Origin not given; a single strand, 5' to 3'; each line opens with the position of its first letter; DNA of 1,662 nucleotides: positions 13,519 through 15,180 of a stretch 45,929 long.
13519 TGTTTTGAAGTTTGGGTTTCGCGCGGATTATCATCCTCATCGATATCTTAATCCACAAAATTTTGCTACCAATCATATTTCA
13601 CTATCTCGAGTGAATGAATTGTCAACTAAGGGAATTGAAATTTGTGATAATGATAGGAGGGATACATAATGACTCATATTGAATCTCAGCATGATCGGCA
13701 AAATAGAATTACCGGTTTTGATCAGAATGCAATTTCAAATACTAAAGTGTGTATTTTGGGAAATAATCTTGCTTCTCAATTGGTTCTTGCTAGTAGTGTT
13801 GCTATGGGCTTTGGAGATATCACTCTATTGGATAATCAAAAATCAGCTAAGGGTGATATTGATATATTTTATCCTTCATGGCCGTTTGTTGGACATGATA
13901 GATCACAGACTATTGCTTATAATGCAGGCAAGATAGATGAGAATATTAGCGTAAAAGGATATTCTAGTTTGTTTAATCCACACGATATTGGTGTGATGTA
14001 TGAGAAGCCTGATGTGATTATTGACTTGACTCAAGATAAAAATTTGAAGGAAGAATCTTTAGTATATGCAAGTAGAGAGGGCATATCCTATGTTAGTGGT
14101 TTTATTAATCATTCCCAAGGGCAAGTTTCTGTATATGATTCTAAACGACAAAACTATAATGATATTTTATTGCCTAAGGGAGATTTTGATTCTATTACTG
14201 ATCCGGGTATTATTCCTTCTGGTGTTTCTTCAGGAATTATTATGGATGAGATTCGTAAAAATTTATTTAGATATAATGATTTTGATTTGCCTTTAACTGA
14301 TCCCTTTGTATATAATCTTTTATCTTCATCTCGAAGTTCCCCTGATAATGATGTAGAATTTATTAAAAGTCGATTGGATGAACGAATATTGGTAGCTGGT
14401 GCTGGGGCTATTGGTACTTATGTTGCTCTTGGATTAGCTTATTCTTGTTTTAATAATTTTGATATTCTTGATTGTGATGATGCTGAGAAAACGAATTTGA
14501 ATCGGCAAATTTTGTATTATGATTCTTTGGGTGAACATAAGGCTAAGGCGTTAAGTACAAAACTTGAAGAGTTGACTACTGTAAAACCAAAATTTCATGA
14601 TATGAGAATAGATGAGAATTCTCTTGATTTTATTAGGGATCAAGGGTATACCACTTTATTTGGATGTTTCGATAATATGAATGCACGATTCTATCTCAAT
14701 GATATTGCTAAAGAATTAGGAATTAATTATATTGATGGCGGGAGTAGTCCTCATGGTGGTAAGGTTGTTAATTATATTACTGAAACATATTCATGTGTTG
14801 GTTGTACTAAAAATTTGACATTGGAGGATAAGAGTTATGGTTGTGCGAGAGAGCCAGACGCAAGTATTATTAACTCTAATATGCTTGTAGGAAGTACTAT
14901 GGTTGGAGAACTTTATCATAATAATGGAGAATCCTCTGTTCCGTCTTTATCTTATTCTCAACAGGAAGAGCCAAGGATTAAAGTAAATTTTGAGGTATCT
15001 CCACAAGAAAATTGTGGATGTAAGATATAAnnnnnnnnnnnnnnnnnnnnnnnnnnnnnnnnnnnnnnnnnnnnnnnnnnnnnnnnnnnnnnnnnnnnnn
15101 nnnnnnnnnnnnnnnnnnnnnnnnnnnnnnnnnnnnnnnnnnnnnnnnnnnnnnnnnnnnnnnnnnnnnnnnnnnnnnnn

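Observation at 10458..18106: Eight-gene translationally coupled operon: candidate Ubl, E2-like, tandem E1-like, JAMM peptidase plus four unknown proteins in an archaeal-looking genome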

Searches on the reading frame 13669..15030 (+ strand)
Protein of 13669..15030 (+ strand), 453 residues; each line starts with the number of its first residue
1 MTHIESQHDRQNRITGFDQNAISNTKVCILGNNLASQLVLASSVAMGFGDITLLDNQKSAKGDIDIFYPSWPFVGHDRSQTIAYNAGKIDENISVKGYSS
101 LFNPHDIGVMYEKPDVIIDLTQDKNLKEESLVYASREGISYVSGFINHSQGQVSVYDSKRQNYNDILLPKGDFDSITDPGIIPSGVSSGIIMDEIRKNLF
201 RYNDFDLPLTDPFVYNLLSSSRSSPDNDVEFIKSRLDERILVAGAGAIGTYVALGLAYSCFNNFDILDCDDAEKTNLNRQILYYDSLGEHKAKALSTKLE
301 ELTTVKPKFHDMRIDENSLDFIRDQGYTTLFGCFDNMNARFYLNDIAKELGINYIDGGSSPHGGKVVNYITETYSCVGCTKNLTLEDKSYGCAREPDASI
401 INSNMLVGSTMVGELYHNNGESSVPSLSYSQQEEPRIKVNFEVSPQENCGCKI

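Call 4: search_protein_families(library=pfam, proteins=[window:13669-15030:+], max_evalue=1)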
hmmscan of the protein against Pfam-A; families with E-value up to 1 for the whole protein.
window:13669-15030:+ (453 aa): 3 families
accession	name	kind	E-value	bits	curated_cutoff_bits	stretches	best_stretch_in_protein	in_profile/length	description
PF00899.27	ThiF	-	1.5e-36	126.1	28.1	2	236-417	19-200/238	ThiF family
PF02558.23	ApbA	-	0.044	13.8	22.2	1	240-271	1-31/150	Ketopantoate reductase PanE/ApbA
PF06947.17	DUF1290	-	0.099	13.3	24.4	1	3-48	27-72/86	Protein of unknown function (DUF1290)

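Call 5: search_protein_families(library=padloc, proteins=[window:13669-15030:+], max_evalue=1)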
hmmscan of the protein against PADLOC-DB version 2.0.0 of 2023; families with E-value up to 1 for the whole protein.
window:13669-15030:+ (453 aa): 31 families (the best 25 are shown)
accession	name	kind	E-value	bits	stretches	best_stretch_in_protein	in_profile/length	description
PDLC00847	E1-E2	-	4e-14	49.9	2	237-302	286-351/523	E1-E2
PDLC00835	E1-E2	-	6.9e-14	49.1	2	234-303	370-439/778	E1-E2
PDLC00848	E1-E2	-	2.9e-13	47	2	237-303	374-440/607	E1-E2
PDLC00832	E1-E2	-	1.4e-10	38.1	1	237-301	338-402/588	E1-E2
PDLC00856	E1-E2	-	1.7e-10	38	1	226-301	311-386/573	E1-E2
PDLC00839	E1-E2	-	4.3e-10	36.5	1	237-303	370-436/602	E1-E2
PDLC00836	E1-E2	-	1.7e-09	34.8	1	237-301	341-405/602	E1-E2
PDLC00831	E1-E2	-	2.5e-09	34.5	1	236-311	317-398/578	E1-E2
PDLC00840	E1-E2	-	3.4e-09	34.3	1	228-300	205-276/458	E1-E2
PDLC00843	E1-E2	-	9.6e-09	32.3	1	237-301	318-382/575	E1-E2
PDLC00851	E1-E2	-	2.2e-08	31.4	1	237-305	240-309/491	E1-E2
PDLC00837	E1-E2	-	2.5e-08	31.2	1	237-301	325-393/593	E1-E2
PDLC00855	E1-E2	-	5e-08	30.4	1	237-303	302-368/579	E1-E2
PDLC00844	E1-E2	-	5.6e-08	29.8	1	237-302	276-341/489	E1-E2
PDLC00830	E1-E2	-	6.3e-08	29.3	1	236-319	309-393/551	E1-E2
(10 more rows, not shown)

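Call 6: search_protein_families(library=ncbifam, proteins=[window:13669-15030:+], max_evalue=1)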
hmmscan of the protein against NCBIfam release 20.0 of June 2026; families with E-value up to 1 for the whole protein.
window:13669-15030:+ (453 aa): 22 families
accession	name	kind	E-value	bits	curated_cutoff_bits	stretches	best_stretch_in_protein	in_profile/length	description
TIGR02356.1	adenyl_thiF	equivalog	5e-27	94.6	275.25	2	237-393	21-179/203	thiazole biosynthesis adenylyltransferase ThiF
NF006444.0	PRK08762.1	equivalog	1.1e-21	76.9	449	2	237-379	147-290/387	molybdopterin-synthase adenylyltransferase MoeB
NF004281.0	PRK05690.1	subfamily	1e-19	70.8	266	2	237-372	32-168/250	molybdopterin-synthase adenylyltransferase MoeB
NF006204.0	PRK08328.1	equivalog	1.3e-19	70.8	339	2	239-370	29-162/231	hypothetical protein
NF006395.0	PRK08644.1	equivalog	2.8e-18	66.3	159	2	238-343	31-136/215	sulfur carrier protein ThiS adenylyltransferase ThiF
NF047750.1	SAMPActivE1UbaA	equivalog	3.4e-17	62.7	450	2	234-379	29-174/270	SAMP-activating enzyme E1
NF005902.0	PRK07878.1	equivalog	4.3e-17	62.1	647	2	225-372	30-178/392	adenylyltransferase/sulfurtransferase MoeZ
TIGR02355.1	moeB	equivalog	1e-13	51.2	376.55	2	237-369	24-157/240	molybdopterin-synthase adenylyltransferase MoeB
NF009123.0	PRK12475.1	subfamily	9.7e-13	48.1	510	1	237-380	24-170/338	MoeB/ThiF family adenylyltransferase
NF004111.0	PRK05600.1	equivalog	2.9e-12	46.4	437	2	237-355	41-160/371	ThiF family adenylyltransferase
TIGR02354.1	thiF_fam2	equivalog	9.3e-12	45.2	152.2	1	238-343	22-127/200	thiamine biosynthesis protein ThiF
NF058523.1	6A-MBL_cap2_3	equivalog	2.5e-10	39.6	320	1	236-307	297-368/665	anti-phage 6A-MBL system cap2_3 protein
NF005646.0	PRK07411.1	equivalog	1.4e-09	37.6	633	2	237-348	38-150/390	molybdopterin-synthase adenylyltransferase MoeB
TIGR03736.1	PRTRC_ThiF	hypoth_equivalog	7.4e-06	25.5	144.75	1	265-367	49-150/245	PRTRC system ThiF family protein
NF011696.0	PRK15116.1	equivalog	1.2e-05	25.2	304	1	237-303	30-97/268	tRNA cyclic N6-threonylcarbamoyladenosine(37) synthase TcdA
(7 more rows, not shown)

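Call 7: search_protein_families(library=phrogs, proteins=[window:13669-15030:+], max_evalue=1)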
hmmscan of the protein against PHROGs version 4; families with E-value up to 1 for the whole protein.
window:13669-15030:+ (453 aa): 3 families
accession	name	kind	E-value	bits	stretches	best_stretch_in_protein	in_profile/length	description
phrog_19840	-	unknown function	6e-16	59.8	2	217-387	106-278/367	-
phrog_15670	-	unknown function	1.2e-08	35.8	1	237-342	21-119/228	-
phrog_37075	-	unknown function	2.4e-07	31.4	1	236-301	21-87/256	-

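Call 11: find_homologous_proteins(query=window:13669-15030:+)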
Query window:13669-15030:+ (453 aa): 48 proteins with E <= 0.001 among 5788 candidates.
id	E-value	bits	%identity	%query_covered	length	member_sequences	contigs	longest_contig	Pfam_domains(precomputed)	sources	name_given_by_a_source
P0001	0.0e+0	1030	100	100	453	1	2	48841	PF00899.28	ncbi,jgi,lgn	ncbi:MAG: molybdopterin/thiamine biosynthesis adenylyltransferase [Patescibacteria group bacterium]|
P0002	4.5e-86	307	38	98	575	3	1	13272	PF00899.28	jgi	-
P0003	9.7e-76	273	37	98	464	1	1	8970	PF00899.28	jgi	jgi:molybdopterin/thiamine biosynthesis adenylyltransferase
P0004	1.2e-74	270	35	100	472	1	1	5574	PF00899.28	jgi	-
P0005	5.8e-74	268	36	98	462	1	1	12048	PF00899.28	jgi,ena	-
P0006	2.2e-73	266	36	99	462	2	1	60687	PF00899.28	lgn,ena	-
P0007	4.4e-72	261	37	90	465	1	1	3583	PF00899.28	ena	-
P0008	4.8e-69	251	36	100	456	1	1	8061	PF00899.28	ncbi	-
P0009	9.4e-67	244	34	99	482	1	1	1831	PF00899.28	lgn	-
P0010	1.2e-55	207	31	88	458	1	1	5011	PF00899.28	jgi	jgi:adenylyltransferase/sulfurtransferase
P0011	2.1e-44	170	28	98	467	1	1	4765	PF00899.28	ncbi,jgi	jgi:molybdopterin/thiamine biosynthesis adenylyltransferase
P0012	4.0e-44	169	28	87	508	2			PF00899.28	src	-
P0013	5.8e-42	162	29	99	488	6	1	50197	PF00899.28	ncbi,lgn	-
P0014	6.6e-38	149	28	99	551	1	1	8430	PF00899.28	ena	-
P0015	7.6e-38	149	29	88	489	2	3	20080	PF00899.28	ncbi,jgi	-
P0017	3.3e-37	146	30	88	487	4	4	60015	PF00899.28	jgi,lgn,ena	jgi:molybdopterin/thiamine biosynthesis adenylyltransferase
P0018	4.4e-34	136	30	87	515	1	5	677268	PF00899.28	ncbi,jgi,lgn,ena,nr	ncbi:hypothetical protein HOK51_02135 [Candidatus Woesearchaeota archaeon]|jgi:molybdopterin/thiamin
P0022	1.5e-25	108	27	90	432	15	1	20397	PF00899.28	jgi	jgi:molybdopterin/thiamine biosynthesis adenylyltransferase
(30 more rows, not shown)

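Call 13: find_encoding_contigs(protein=P0006, flank=10000, max_places=2)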
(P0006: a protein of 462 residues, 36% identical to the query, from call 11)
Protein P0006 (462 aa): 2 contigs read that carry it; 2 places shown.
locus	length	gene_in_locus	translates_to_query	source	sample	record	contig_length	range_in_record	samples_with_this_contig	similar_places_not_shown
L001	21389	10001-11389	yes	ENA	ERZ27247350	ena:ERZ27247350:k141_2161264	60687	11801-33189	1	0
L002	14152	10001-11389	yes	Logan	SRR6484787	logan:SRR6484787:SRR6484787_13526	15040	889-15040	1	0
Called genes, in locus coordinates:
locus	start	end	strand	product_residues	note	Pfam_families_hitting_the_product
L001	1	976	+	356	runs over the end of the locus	-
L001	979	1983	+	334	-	PF06293:Kdo (faint), PF01636:APH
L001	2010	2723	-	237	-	PF01978:TrmB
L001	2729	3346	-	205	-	-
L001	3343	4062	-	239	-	PF01978:TrmB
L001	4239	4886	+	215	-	-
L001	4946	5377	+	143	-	-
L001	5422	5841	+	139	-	-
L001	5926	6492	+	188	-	-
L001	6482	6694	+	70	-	-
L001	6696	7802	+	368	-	-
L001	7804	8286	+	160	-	-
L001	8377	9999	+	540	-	-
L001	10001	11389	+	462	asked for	PF00899:ThiF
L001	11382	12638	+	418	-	-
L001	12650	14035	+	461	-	-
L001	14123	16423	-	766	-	PF02359:CDC48_N, PF02933:CDC48_2 (weak), PF05496:RuvB_N, PF13191:AAA_16 (weak), PF00004:AAA, PF17862:AAA_lid_3, PF00004:AAA, PF17862:AAA_lid_3, +25 more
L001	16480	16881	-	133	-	-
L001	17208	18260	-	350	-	PF01609:DDE_Tnp_1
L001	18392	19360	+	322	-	PF13581:HATPase_c_2 (weak)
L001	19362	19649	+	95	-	PF14213:DUF4325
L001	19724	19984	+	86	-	-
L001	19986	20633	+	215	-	PF12705:PDDEXK_1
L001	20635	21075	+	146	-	PF22522:DUF6998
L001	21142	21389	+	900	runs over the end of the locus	PF04313:HSDR_N (faint), PF20464:MmeI_N (faint), PF13588:HSDR_N_2 (weak), PF02384:N6_Mtase, PF01170:UPF0020 (faint), PF20473:MmeI_Mtase, PF07669:Eco57I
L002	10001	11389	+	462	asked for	PF00899:ThiF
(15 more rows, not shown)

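Call 14: find_encoding_contigs(protein=P0018, flank=10000, max_places=2)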
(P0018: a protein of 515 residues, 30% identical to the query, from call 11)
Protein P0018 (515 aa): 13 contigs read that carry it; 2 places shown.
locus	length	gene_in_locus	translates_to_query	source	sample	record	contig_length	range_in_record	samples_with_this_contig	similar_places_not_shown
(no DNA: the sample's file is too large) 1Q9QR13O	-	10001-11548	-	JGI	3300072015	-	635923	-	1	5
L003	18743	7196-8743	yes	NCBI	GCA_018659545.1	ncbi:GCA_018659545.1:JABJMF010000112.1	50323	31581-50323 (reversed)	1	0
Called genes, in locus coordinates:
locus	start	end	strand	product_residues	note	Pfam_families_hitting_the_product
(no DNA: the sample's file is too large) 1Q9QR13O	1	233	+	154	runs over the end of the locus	-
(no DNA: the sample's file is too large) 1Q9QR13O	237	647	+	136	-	-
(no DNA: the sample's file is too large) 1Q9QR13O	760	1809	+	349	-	-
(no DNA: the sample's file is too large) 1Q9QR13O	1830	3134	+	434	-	-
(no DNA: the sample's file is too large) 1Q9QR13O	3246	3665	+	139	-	-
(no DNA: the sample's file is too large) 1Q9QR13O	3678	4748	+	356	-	-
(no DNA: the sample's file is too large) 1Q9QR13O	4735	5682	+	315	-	PF08443:RimK, PF14398:ATPgrasp_YheCD (faint)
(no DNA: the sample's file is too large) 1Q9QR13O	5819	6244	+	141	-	-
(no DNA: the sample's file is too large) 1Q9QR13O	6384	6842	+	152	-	-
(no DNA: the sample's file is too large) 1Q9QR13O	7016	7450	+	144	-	-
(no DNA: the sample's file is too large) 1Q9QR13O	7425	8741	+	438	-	-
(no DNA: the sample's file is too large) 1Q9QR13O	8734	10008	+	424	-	-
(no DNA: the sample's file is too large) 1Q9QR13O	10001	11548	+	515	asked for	PF00899:ThiF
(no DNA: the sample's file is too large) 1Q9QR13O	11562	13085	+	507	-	-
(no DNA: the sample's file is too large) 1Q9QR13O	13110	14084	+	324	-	-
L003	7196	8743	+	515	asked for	PF00899:ThiF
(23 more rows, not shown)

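Call 15: find_encoding_contigs(protein=P0013, flank=10000, max_places=2)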
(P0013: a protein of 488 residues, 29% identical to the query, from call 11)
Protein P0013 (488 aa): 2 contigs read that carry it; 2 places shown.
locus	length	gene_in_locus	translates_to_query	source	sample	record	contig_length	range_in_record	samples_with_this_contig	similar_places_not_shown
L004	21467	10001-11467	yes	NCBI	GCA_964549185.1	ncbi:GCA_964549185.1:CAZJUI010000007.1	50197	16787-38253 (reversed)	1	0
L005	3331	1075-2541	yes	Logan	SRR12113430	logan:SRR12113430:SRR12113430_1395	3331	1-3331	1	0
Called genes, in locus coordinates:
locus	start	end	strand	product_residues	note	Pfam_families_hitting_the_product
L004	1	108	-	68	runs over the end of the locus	PF24434:DUF7557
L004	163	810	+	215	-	PF01909:NTP_transf_2, PF18765:Polbeta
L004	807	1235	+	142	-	-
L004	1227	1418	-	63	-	-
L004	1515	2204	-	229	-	PF01177:Asp_Glu_race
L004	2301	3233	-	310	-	-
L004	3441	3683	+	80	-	-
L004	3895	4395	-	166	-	PF05638:T6SS_HCP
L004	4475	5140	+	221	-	PF13412:HTH_24 (weak), PF24034:DUF7343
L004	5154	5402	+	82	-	-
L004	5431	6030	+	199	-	PF11814:DUF3335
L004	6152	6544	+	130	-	-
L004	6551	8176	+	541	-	-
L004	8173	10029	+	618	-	PF14464:Prok-JAB (weak)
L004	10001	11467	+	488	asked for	PF00899:ThiF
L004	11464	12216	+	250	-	-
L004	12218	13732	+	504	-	PF07724:AAA_2, PF00004:AAA, PF10431:ClpB_D2-small (faint)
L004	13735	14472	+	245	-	-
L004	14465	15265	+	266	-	-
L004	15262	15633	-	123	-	-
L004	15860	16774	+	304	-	-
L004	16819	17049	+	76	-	-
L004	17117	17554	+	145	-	-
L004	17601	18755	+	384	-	PF12323:HTH_OrfB_IS605, PF01385:OrfB_IS605, PF07282:Cas12f1-like_TNB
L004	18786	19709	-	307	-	PF02540:NAD_synthase (weak), PF01171:ATP_bind_3, PF01507:PAPS_reduct (weak), PF03054:tRNA_Me_trans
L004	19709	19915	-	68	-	PF02597:ThiS, PF21965:SAMP2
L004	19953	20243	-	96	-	-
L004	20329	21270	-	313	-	PF00899:ThiF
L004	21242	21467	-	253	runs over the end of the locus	PF01790:LGT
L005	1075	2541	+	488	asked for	PF00899:ThiF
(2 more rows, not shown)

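Call 16: find_encoding_contigs(protein=P0017, flank=10000, max_places=2)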
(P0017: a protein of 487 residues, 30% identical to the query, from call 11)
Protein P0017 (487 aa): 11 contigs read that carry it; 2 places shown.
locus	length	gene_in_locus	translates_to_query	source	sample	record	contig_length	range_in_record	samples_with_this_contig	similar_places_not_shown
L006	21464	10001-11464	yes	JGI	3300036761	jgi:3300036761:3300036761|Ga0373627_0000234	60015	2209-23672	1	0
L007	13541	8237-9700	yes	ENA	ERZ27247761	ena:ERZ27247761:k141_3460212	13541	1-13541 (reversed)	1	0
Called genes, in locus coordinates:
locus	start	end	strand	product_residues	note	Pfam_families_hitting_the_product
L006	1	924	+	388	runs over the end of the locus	PF03692:CxxCxxCC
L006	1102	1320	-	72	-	-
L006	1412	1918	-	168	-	PF22076:Cep192_D6, PF00635:Motile_Sperm (weak)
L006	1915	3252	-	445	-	PF00932:LTD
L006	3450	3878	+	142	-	PF13412:HTH_24 (weak), PF01037:AsnC_trans_reg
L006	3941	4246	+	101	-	-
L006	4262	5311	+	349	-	-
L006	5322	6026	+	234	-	PF01841:Transglut_core, PF04473:DUF553 (weak)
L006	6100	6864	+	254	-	-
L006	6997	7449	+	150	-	-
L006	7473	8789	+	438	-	-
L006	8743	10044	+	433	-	-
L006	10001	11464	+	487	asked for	PF00899:ThiF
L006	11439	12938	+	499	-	-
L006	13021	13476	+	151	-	-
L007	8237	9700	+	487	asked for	PF00899:ThiF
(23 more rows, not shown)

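Call 17: find_encoding_contigs(protein=P0002, flank=10000, max_places=1)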
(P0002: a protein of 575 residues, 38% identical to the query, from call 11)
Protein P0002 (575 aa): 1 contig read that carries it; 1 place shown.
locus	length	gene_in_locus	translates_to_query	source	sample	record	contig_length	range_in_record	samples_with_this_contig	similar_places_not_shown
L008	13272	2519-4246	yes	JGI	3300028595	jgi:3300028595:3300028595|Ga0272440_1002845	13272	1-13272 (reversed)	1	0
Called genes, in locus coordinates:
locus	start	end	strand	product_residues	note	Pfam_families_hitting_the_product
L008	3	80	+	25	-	?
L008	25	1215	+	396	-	-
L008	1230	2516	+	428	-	-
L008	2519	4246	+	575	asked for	PF00899:ThiF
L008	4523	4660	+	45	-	-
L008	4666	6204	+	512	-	PF04055:Radical_SAM, PF00583:Acetyltransf_1, PF13302:Acetyltransf_3, PF13673:Acetyltransf_10 (weak), PF13508:Acetyltransf_7 (weak)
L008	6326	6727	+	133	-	-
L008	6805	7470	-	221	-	-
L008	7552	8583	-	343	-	-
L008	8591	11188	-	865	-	-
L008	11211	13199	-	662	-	-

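Call 18: find_encoding_contigs(protein=P0022, flank=10000, max_places=1)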
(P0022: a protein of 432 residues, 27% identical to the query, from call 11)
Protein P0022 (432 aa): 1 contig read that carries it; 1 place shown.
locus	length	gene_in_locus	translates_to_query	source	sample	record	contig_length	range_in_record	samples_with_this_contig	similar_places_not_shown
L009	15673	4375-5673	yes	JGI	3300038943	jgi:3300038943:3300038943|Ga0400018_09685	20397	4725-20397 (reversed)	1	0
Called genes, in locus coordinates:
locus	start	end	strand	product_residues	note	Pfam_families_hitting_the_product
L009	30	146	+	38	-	-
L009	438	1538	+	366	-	-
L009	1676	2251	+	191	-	-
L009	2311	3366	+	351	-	PF00004:AAA, PF07724:AAA_2, PF10431:ClpB_D2-small (weak)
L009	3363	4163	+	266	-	-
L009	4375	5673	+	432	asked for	PF00899:ThiF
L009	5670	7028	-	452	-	-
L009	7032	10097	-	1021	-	PF01869:BcrAD_BadFG, PF09989:DUF2229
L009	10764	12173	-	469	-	PF00072:Response_reg, PF00158:Sigma54_activat, PF14532:Sigma54_activ_2, PF25601:AAA_lid_14, PF02954:HTH_8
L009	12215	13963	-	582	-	PF01066:CDP-OH_P_transf, PF00989:PAS, PF08448:PAS_4, PF13426:PAS_9, PF08447:PAS_3, PF00512:HisKA (faint), PF02518:HATPase_c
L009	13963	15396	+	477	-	PF05977:MFS_3 (weak), PF07690:MFS_1, PF13347:MFS_2, PF00083:Sugar_tr (weak), PF07690:MFS_1, PF12832:MFS_1_like (weak)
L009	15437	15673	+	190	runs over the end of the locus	PF01613:Flavin_Reduct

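Call 29: find_related_loci(query=A2, collection=genome_contigs, flank=10000)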
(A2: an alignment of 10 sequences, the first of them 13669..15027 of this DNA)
Query A2 (453 aa) in genome_contigs; peptide patterns used: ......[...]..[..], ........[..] (x = any residue, [..] = any of these).
122 stretches matched a pattern; 23 encode a relative of the query (tblastn E <= 1e-3); 23 distinct loci.
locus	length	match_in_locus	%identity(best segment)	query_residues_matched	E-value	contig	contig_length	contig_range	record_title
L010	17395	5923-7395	28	19-437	4e-48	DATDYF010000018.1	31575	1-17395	MAG TPA_asm: Candidatus Nanoarchaeia archaeon isolate SMAG_U8158 k141_254869, whole genome shotgun sequence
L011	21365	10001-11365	30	18-414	1e-47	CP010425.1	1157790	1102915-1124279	Archaeon GW2011_AR15 chromosome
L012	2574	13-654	39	239-451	2e-44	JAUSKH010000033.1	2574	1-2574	MAG: Nanoarchaeota archaeon isolate E14_metabat.bin.43 E14_k141_309249, whole genome shotgun sequence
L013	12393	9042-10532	28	5-451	6e-39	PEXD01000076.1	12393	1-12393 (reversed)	MAG: Candidatus Woesearchaeota archaeon CG07_land_8_20_14_0_80_44_23 CG07_land_8_20_14_0.80_scaffold_9361_c, whole genom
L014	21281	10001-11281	26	13-452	3e-31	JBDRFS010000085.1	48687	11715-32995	MAG: Candidatus Woesearchaeota archaeon isolate MEGAHIT-group-1.384 k141_11162185, whole genome shotgun sequence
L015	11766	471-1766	26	13-446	1e-28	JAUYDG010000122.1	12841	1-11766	MAG: Nanoarchaeota archaeon isolate C20_metabat.bin.16 C20_k141_70240, whole genome shotgun sequence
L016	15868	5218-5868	32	5-414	2e-16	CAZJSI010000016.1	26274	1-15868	MAG TPA_asm: uncultured Eubacterium sp. isolate SRP222994_co1_370 genome assembly, contig: NODE_3606_length_26274_cov_6.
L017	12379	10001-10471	33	239-392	2e-12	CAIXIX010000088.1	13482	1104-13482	MAG: uncultured Chthonomonas sp. isolate AM-2014_bin-3721 genome assembly, contig: bin-3721:088/614, whole genome shotgu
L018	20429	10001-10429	33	240-379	2e-12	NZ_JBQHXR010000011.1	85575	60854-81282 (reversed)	Blautia sp. HCP3S3_G3 contig00011, whole genome shotgun sequence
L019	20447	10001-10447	32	233-380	8e-12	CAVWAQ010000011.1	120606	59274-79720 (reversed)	MAG: Candidatus Bathyarchaeota archaeon isolate MFD03726.bin.3.157 genome assembly, contig: contig_89288, whole genome s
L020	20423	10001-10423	31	240-380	1e-11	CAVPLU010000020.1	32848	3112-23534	MAG: Candidatus Bathyarchaeota archaeon isolate MFD10007.bin.2.103 genome assembly, contig: contig_88425, whole genome s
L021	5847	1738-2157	30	240-379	2e-11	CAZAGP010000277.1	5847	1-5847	MAG TPA_asm: uncultured Candidatus Bathyarchaeia archaeon isolate SRP140028_co1_409 genome assembly, contig: k141_374714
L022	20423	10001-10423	31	240-380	2e-11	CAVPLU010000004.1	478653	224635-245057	MAG: Candidatus Bathyarchaeota archaeon isolate MFD10007.bin.2.103 genome assembly, contig: contig_14511, whole genome s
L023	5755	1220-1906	26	239-451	2e-11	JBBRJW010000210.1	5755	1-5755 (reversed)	MAG: Chthonomonadales bacterium isolate Co_metawrap_2902 Cmw_2902_k141_22798618_length_5755_cov_6.0000, whole genome sho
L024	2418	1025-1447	31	240-380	3e-11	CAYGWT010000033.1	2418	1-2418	MAG TPA_asm: uncultured Candidatus Bathyarchaeia archaeon isolate ERP119294_co2_100 genome assembly, contig: k141_363579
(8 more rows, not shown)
